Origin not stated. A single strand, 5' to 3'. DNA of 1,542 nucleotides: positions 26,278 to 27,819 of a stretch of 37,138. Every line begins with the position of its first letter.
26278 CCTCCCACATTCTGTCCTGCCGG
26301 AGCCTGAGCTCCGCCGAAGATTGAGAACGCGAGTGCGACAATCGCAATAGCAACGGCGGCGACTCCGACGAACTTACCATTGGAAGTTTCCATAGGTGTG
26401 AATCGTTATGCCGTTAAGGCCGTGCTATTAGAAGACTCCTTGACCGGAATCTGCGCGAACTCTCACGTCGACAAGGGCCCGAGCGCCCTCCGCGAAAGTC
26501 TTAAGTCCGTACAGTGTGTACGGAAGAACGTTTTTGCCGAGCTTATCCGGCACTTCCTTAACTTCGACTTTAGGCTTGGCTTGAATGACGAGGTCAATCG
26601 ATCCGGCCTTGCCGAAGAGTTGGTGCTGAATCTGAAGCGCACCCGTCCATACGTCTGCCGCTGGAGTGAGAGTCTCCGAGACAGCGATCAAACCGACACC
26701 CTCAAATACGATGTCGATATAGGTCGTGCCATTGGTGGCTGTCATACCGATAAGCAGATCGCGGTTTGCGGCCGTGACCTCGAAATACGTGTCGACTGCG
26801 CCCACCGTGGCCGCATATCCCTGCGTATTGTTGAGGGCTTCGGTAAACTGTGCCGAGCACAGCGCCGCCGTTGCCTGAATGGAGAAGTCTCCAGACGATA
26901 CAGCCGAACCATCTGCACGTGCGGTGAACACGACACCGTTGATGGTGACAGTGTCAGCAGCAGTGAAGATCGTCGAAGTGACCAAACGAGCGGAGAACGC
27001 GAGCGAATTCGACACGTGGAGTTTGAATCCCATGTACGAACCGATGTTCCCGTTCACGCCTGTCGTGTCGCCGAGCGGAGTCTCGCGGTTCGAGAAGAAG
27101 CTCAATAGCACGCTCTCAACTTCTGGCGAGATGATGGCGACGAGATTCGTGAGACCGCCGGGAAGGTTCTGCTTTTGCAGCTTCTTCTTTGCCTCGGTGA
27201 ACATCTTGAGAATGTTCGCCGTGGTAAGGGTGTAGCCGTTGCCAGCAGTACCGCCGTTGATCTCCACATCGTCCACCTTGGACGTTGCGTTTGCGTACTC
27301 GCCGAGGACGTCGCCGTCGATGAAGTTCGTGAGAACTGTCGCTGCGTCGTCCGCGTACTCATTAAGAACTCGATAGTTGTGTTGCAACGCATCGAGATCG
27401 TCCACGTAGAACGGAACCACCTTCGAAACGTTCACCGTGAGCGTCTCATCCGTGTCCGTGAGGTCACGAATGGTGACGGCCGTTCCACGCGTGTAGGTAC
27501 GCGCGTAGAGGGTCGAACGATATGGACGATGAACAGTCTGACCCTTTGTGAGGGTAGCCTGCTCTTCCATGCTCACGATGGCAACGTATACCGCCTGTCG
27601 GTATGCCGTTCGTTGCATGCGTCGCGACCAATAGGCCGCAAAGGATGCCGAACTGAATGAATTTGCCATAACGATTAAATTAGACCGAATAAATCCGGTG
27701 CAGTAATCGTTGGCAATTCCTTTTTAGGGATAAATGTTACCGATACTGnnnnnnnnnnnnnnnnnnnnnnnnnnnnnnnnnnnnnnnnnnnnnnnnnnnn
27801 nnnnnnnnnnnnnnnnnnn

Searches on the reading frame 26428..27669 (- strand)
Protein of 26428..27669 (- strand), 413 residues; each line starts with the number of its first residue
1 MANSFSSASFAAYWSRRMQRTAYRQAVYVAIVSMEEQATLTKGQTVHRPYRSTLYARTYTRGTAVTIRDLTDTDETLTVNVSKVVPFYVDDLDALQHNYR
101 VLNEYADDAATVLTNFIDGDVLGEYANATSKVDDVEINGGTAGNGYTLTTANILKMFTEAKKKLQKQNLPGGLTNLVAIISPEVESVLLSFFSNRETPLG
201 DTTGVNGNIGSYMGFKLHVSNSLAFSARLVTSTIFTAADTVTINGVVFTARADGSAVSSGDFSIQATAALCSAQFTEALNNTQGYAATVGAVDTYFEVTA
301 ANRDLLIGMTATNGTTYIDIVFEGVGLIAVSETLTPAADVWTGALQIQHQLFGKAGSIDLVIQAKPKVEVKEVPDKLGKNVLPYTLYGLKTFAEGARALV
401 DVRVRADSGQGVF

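Call 89: search_protein_families(library=phrogs, proteins=[window:26428-27669:-], max_evalue=0.00001)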
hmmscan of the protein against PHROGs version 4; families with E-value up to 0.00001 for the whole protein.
window:26428-27669:- (413 aa): 3 families
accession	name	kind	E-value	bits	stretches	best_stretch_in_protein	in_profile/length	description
phrog_267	-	head and packaging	1.5e-31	111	1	11-252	42-280/410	major head protein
phrog_283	-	head and packaging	8e-12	46.2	1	36-246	36-240/385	major head protein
phrog_422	-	head and packaging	8.8e-06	26.4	0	23-218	19-209/297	major head protein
